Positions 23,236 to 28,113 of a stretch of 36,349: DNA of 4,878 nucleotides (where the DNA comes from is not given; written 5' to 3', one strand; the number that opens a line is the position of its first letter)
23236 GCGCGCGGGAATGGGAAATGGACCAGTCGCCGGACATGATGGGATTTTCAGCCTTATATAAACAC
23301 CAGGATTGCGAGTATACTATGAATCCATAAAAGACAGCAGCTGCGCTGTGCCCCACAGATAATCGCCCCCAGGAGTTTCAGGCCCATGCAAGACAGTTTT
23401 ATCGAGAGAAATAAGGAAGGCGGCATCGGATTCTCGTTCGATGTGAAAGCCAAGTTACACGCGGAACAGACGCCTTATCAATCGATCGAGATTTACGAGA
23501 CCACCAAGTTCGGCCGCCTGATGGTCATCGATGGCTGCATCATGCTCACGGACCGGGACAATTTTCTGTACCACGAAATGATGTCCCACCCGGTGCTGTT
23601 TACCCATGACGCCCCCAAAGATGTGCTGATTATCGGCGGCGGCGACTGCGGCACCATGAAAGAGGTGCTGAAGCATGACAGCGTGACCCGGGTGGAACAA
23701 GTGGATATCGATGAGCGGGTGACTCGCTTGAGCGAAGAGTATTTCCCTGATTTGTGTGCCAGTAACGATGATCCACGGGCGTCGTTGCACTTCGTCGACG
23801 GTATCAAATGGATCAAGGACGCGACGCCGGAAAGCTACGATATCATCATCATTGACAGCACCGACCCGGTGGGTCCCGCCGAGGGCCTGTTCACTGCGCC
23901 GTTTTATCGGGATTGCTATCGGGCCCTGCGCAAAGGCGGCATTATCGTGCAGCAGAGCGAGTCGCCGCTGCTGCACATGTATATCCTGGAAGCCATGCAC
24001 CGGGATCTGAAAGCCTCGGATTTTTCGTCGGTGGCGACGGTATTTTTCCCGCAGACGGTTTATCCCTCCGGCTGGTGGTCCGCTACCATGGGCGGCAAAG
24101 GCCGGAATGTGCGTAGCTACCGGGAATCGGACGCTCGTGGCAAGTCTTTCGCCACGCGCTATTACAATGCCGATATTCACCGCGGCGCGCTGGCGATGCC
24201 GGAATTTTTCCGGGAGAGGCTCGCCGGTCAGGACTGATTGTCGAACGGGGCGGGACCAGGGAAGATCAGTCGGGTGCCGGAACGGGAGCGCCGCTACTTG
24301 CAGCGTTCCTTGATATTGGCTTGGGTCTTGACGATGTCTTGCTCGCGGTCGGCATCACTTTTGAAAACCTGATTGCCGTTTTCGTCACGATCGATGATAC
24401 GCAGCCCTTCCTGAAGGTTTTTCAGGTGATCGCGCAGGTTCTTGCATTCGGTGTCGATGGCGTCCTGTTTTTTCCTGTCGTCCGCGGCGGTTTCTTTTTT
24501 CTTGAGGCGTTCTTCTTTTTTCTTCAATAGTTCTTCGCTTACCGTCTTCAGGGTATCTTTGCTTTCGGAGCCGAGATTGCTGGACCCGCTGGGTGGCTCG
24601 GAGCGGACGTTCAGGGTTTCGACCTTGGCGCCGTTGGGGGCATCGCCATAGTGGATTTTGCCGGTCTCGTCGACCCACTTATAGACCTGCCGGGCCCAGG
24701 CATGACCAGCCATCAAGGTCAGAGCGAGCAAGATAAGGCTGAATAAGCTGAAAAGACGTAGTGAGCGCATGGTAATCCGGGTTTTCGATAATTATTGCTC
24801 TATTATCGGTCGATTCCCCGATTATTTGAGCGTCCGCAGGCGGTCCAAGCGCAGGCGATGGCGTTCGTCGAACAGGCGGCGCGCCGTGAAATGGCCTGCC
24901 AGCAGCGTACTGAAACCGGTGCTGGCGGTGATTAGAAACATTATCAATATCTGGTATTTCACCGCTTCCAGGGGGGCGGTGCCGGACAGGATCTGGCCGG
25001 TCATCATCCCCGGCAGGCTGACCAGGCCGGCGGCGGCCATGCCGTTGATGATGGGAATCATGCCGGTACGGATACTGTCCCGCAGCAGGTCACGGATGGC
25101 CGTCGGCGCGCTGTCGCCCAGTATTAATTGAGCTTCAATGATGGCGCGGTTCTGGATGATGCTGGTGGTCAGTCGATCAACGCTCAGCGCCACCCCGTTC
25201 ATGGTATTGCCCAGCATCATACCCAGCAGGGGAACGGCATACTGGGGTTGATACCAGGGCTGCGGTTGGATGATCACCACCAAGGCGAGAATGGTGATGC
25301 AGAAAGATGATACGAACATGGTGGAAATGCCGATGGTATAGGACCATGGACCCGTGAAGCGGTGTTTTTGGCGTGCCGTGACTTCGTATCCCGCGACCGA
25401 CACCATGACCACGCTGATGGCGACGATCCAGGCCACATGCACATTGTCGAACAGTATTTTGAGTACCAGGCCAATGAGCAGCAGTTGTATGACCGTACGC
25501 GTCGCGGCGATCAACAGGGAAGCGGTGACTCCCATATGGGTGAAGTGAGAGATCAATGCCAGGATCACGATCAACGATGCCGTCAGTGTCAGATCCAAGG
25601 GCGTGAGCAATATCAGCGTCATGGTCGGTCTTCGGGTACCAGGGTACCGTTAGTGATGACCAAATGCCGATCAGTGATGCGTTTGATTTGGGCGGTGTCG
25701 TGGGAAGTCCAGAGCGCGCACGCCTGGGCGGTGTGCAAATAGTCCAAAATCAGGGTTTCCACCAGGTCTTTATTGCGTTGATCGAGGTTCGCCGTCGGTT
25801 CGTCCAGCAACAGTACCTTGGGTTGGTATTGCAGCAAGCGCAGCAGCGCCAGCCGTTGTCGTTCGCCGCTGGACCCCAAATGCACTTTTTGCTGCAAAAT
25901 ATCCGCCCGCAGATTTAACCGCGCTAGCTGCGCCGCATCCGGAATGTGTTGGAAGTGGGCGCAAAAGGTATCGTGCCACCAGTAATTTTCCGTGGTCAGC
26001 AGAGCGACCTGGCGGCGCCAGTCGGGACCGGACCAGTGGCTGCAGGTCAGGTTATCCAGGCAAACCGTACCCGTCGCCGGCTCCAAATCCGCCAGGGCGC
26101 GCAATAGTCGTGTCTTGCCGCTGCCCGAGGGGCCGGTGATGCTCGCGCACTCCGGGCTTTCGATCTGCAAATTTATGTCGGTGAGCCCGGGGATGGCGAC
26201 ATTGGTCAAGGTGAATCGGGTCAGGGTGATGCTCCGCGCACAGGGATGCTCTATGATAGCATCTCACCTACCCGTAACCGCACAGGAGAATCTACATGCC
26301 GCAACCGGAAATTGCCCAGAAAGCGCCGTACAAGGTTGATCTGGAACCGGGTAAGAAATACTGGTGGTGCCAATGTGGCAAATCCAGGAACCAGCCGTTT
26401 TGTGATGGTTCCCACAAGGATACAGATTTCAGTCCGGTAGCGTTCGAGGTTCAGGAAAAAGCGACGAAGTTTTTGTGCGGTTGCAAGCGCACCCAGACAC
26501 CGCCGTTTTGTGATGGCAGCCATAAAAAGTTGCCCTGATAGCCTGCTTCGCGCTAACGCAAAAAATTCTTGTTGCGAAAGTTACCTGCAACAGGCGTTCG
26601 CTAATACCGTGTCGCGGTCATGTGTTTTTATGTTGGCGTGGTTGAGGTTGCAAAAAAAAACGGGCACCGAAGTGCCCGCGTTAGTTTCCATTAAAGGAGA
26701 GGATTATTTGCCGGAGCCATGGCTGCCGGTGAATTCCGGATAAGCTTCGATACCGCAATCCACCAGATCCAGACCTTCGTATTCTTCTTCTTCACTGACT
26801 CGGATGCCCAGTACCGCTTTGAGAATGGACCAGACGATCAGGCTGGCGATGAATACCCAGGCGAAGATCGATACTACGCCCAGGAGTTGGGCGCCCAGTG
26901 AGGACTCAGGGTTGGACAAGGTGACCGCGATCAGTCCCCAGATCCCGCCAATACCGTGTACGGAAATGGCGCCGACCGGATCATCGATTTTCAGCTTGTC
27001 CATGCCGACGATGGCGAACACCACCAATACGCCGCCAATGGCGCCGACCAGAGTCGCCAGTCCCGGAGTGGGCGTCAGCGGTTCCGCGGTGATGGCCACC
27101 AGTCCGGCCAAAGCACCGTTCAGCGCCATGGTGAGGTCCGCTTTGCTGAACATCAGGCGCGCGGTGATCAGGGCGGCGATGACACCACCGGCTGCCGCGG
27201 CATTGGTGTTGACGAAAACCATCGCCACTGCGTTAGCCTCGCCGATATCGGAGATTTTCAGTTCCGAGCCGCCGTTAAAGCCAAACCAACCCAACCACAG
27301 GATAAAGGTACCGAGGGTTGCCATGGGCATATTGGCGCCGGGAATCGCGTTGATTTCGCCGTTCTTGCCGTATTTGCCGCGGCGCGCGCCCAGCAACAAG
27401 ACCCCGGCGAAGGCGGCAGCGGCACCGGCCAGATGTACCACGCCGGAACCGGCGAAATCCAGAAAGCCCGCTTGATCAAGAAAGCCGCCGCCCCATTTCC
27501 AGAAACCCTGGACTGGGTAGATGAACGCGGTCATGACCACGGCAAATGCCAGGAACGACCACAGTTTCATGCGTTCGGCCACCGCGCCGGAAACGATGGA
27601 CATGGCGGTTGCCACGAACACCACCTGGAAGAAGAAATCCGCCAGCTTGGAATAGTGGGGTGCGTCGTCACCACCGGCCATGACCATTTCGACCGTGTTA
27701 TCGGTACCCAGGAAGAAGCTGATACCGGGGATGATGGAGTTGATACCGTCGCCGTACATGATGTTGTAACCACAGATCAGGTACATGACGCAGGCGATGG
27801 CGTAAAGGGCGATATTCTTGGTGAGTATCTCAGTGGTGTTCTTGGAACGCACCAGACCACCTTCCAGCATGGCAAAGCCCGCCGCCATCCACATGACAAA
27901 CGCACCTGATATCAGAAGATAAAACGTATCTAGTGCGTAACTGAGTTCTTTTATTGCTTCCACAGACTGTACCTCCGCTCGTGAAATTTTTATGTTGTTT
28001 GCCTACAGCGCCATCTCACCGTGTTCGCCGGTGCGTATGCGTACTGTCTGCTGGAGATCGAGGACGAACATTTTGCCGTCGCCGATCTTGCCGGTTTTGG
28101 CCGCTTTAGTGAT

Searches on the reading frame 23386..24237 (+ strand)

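Call 48: search_protein_families(library=pfam, proteins=[window:23386-24237:+])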
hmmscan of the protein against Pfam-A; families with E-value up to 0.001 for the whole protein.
window:23386-24237:+ (283 aa): 2 families
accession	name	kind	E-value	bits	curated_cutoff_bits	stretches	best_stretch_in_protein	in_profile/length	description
PF01564.23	Spermine_synth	-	7.4e-54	182.5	22.9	1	60-239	2-179/186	Spermine/spermidine synthase domain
PF17284.7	Spermine_synt_N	-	5.7e-15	55.4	22.1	1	5-55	3-52/53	Spermidine synthase tetramerisation domain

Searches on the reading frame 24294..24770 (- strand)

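Call 48: search_protein_families(library=pfam, proteins=[window:24294-24770:-])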
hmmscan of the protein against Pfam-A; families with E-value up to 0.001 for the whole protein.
window:24294-24770:- (158 aa): 1 family
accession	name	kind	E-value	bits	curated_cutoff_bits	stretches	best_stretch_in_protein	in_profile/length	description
PF13511.11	DUF4124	-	1.3e-11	45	22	1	17-61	2-48/56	Domain of unknown function (DUF4124)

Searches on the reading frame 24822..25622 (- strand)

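Call 48: search_protein_families(library=pfam, proteins=[window:24822-25622:-])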
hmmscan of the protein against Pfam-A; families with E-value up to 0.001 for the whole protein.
window:24822-25622:- (266 aa): 1 family
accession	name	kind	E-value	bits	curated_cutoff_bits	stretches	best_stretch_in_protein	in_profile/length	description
PF03649.18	UPF0014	-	1.7e-82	276.9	22.6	1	9-251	2-242/242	Uncharacterised protein family (UPF0014)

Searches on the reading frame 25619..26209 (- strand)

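Call 48: search_protein_families(library=pfam, proteins=[window:25619-26209:-])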
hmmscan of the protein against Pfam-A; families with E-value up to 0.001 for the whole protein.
window:25619-26209:- (196 aa): 5 families
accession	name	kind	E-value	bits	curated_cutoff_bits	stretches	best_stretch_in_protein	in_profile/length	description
PF00005.33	ABC_tran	-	1.1e-20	75.1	25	1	9-140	1-137/137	ABC transporter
PF13191.12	AAA_16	-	1.8e-06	29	32.6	1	17-153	22-155/167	AAA ATPase domain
PF13304.12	AAA_21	-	1.9e-06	28.6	27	0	22-42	2-22/304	AAA domain, putative AbiEii toxin, Type IV TA system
PF13401.12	AAA_22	-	1.8e-05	25.5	27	1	19-142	5-96/130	AAA domain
PF02463.25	SMC_N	-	6.6e-05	22.9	40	0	122-178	149-205/220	RecF/RecN/SMC N terminal domain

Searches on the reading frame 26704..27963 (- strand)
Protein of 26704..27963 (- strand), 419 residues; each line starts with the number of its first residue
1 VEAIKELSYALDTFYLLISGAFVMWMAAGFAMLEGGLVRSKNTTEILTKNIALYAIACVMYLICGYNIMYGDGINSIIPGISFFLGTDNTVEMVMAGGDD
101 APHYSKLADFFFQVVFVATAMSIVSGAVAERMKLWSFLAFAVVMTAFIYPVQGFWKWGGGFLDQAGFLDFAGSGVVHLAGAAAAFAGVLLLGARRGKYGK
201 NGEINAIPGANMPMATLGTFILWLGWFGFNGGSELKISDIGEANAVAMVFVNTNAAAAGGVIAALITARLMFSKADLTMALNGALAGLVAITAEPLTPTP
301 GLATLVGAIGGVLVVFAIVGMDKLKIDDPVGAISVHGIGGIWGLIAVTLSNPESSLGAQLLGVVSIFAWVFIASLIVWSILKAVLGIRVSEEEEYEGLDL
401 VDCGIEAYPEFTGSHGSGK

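Call 10: search_protein_families(library=ncbifam, proteins=[window:26704-27963:-])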
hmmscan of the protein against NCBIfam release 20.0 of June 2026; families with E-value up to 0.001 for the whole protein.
window:26704-27963:- (419 aa): 3 families
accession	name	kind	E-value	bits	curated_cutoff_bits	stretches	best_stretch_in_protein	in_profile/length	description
TIGR03644.1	marine_trans_1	hypoth_equivalog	3.5e-206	684.7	514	1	9-411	1-404/404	probable ammonium transporter, marine subtype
TIGR00836.1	amt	subfamily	9.4e-109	364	343.3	1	12-408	1-406/406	ammonium transporter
NF007947.0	PRK10666.1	equivalog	1.1e-55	189.3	657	1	11-408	30-426/428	ammonium transporter AmtB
